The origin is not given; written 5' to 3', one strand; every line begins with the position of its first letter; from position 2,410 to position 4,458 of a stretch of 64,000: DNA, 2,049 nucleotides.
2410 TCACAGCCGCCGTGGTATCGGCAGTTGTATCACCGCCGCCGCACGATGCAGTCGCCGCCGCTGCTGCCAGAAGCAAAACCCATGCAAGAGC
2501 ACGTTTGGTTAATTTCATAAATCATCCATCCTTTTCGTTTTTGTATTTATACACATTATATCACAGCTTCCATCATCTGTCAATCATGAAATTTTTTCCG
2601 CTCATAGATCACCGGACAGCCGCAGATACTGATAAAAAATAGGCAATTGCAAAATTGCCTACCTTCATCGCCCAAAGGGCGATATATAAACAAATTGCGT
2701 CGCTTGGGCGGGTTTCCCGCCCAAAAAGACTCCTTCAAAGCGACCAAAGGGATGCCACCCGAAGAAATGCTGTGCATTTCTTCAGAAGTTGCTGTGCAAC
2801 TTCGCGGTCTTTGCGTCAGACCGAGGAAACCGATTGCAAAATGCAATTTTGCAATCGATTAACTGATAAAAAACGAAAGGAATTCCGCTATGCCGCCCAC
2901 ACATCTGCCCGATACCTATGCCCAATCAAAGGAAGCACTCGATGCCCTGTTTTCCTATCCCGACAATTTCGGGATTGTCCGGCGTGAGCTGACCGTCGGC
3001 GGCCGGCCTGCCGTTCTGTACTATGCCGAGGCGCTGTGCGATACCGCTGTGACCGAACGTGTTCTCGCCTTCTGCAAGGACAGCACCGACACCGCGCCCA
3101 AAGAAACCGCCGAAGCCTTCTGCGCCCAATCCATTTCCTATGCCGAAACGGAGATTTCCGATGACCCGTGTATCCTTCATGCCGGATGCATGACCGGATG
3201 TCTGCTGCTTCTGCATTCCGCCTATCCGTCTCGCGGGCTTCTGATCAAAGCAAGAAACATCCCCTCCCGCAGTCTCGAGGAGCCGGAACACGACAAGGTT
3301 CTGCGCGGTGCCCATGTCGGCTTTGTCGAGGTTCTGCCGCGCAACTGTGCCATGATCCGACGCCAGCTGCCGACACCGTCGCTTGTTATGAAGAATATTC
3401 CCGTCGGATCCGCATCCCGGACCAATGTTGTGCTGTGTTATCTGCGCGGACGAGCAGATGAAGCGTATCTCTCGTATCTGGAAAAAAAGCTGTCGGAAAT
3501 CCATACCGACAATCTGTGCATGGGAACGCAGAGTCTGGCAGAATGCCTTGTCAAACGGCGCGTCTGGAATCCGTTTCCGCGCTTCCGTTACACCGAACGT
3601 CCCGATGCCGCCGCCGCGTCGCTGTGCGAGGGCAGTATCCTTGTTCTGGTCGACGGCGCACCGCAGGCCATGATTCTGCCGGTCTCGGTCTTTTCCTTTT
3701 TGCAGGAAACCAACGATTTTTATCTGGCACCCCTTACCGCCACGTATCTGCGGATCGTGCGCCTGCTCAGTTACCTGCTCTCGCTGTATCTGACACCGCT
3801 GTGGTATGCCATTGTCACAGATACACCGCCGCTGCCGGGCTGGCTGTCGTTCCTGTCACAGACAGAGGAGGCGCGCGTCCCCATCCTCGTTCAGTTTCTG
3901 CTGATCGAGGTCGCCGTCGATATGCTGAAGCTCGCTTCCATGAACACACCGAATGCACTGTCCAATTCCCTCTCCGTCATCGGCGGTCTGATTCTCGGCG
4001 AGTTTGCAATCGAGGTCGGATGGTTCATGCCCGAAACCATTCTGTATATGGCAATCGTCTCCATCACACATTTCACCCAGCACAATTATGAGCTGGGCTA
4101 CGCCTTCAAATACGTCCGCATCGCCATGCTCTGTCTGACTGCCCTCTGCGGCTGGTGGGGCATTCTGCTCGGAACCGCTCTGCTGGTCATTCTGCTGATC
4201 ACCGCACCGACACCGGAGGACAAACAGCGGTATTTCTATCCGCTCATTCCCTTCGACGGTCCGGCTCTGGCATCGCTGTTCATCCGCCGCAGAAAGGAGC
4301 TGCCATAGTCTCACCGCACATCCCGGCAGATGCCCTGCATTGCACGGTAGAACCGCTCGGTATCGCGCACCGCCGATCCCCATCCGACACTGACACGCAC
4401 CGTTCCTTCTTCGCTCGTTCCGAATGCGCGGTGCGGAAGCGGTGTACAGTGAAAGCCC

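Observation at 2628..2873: MITE-like hairpin-module element (copy A) with a 12-bp target-site duplication upstream of the gerA-family gene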

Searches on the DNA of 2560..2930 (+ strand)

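Call 36: search_dna_similar(query=window:2640-2861:+, collection=plasmids, mode=distant, max_evalue=0.01)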
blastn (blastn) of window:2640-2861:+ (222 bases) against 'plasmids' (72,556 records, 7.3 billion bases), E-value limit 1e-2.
No match.

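Call 37: search_dna_similar(query=window:2640-2861:+, collection=phages, mode=distant, max_evalue=0.01)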
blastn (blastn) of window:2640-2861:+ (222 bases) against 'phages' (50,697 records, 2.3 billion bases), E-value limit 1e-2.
No match.

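Call 46: search_rna_families(source=window, start=2560, end=2930, threshold=evalue, max_evalue=10)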
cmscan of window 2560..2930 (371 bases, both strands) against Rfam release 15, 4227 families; matches with E-value up to 10: 4.
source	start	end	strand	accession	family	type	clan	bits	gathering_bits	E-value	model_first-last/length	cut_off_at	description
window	2828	2860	-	RF01667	rox1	Cis-reg;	-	14.6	58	3.9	14-46/59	no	Drosophila rox1 ncRNA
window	2823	2866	+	RF00661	mir-31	Gene; miRNA;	CL00133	13.6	51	3.7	1-83/83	no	mir-31 microRNA precursor family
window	2574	2656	+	RF02125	JPX_2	Gene; lncRNA;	-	12.5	48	5.1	1-69/69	no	JPX transcript, XIST activator conserved region 2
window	2638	2724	-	RF01828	SprD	Gene; sRNA;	-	12.4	100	4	1-142/142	no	Small pathogenicity island RNA D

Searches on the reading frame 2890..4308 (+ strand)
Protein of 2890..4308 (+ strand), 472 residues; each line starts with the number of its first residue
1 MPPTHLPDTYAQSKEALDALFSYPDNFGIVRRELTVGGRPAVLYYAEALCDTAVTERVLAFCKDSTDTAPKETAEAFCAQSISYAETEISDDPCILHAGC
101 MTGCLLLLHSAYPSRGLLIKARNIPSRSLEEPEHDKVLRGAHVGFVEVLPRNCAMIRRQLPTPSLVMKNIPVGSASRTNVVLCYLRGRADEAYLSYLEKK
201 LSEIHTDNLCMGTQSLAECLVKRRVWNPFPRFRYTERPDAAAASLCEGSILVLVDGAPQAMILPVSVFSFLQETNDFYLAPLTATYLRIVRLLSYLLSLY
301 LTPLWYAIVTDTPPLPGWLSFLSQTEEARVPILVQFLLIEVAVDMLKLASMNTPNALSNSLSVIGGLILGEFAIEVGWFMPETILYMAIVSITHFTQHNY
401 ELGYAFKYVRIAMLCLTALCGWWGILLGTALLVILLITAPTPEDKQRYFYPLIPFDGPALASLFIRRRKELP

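Call 25: find_encoding_contigs(protein=window:2890-4308:+, flank=3000, max_places=10)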
Protein window:2890-4308:+ (472 aa): 2 contigs read that carry it; 2 places shown.
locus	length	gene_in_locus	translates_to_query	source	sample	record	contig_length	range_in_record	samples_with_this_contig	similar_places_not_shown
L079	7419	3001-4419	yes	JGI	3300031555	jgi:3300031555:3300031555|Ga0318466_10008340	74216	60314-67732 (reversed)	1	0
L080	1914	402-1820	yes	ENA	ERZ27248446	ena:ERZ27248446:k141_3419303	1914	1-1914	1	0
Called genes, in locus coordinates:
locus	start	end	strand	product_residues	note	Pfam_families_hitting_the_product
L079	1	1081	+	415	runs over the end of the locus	PF01408:GFO_IDH_MocA (weak), PF22725:GFO_IDH_MocA_C3 (weak), PF21252:Glyco_hydro_109_C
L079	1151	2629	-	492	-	-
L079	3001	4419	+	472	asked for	PF03323:GerA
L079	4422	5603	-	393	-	PF00266:Aminotran_5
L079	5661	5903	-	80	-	-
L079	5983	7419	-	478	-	PF13354:Beta-lactamase2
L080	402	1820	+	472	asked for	PF03323:GerA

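Call 28: find_homologous_proteins(query=window:2890-4308:+, max_evalue=1e-100)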
Query window:2890-4308:+ (472 aa): 7364 proteins with E <= 1e-100 among 8000 candidates; the best 120 are listed.
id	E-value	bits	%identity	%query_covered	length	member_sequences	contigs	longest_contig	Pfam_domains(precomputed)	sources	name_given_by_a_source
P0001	2.5e-280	948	88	100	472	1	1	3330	PF03323.19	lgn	-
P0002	5.4e-278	941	87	100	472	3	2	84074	PF03323.19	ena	-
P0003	2.2e-277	939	86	100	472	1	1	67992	PF03323.19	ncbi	-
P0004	9.0e-275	930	87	100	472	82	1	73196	PF03323.19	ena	-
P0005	6.0e-271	918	85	100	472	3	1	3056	PF03323.19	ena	-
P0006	4.6e-270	915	85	100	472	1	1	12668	PF03323.19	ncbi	-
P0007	8.2e-270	914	85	100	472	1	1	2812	PF03323.19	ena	-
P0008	3.7e-269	912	84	100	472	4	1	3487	PF03323.19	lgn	-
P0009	2.0e-267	906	84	100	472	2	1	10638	PF03323.19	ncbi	-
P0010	3.4e-267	905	84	100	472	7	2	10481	PF03323.19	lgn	-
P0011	1.6e-265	900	83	100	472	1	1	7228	PF03323.19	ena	-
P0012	4.0e-264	895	83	100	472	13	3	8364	PF03323.19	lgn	-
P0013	6.1e-260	881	82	100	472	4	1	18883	PF03323.19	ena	-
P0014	3.8e-253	859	79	100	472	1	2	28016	PF03323.19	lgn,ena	-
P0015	1.3e-249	847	80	100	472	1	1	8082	PF03323.19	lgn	-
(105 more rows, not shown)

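Call 29: find_encoding_contigs(protein=P0002, flank=3000, max_places=3)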
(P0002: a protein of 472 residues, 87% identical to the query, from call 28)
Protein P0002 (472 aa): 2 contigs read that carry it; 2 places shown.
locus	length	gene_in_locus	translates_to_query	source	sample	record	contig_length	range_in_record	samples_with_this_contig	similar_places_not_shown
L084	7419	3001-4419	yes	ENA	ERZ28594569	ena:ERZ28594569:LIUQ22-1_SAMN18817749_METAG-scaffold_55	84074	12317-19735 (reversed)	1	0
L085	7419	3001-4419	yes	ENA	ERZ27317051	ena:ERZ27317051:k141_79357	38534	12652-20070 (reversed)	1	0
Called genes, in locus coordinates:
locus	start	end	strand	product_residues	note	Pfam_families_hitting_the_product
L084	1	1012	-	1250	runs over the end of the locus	PF04563:RNA_pol_Rpb2_1, PF04561:RNA_pol_Rpb2_2, PF04565:RNA_pol_Rpb2_3, PF10385:RNA_pol_Rpb2_45, PF00562:RNA_pol_Rpb2_6, PF04560:RNA_pol_Rpb2_7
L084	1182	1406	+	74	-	-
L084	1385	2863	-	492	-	-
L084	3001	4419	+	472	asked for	PF03323:GerA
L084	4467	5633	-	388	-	PF00266:Aminotran_5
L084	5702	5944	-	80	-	-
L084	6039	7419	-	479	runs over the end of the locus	PF13354:Beta-lactamase2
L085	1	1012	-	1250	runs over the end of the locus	PF04563:RNA_pol_Rpb2_1, PF04561:RNA_pol_Rpb2_2, PF04565:RNA_pol_Rpb2_3, PF10385:RNA_pol_Rpb2_45, PF00562:RNA_pol_Rpb2_6, PF04560:RNA_pol_Rpb2_7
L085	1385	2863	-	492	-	-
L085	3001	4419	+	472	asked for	PF03323:GerA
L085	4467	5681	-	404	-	PF00266:Aminotran_5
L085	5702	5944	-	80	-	-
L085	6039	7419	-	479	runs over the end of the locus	PF13354:Beta-lactamase2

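Call 30: find_encoding_contigs(protein=P0003, flank=3000, max_places=3)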
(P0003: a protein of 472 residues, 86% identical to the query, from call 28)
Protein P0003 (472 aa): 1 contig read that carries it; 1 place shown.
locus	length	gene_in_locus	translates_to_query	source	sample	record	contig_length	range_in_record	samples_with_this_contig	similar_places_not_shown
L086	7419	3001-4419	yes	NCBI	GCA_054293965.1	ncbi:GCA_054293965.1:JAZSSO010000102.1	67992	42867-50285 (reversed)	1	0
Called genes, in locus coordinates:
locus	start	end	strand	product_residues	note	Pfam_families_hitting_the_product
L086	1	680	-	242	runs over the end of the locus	PF00005:ABC_tran, PF13304:AAA_21 (weak)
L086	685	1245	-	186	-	PF13305:TetR_C_33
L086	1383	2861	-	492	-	-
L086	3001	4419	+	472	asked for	PF03323:GerA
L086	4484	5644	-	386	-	PF00266:Aminotran_5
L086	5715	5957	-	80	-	-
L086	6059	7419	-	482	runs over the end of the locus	PF13354:Beta-lactamase2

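Call 31: find_encoding_contigs(protein=P0004, flank=3000, max_places=3)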
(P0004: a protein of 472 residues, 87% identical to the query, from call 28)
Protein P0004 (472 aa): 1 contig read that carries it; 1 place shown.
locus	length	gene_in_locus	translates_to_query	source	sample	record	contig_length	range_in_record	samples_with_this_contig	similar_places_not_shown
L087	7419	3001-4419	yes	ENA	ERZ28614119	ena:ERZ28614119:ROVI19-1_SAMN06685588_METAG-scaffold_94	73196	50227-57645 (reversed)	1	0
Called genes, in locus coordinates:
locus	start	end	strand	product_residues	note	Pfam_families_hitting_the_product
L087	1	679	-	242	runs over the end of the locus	PF00005:ABC_tran, PF13304:AAA_21 (weak)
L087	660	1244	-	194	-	PF13305:TetR_C_33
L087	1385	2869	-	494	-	-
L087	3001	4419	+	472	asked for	PF03323:GerA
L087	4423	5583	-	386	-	PF00266:Aminotran_5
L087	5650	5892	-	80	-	-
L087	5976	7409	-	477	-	PF13354:Beta-lactamase2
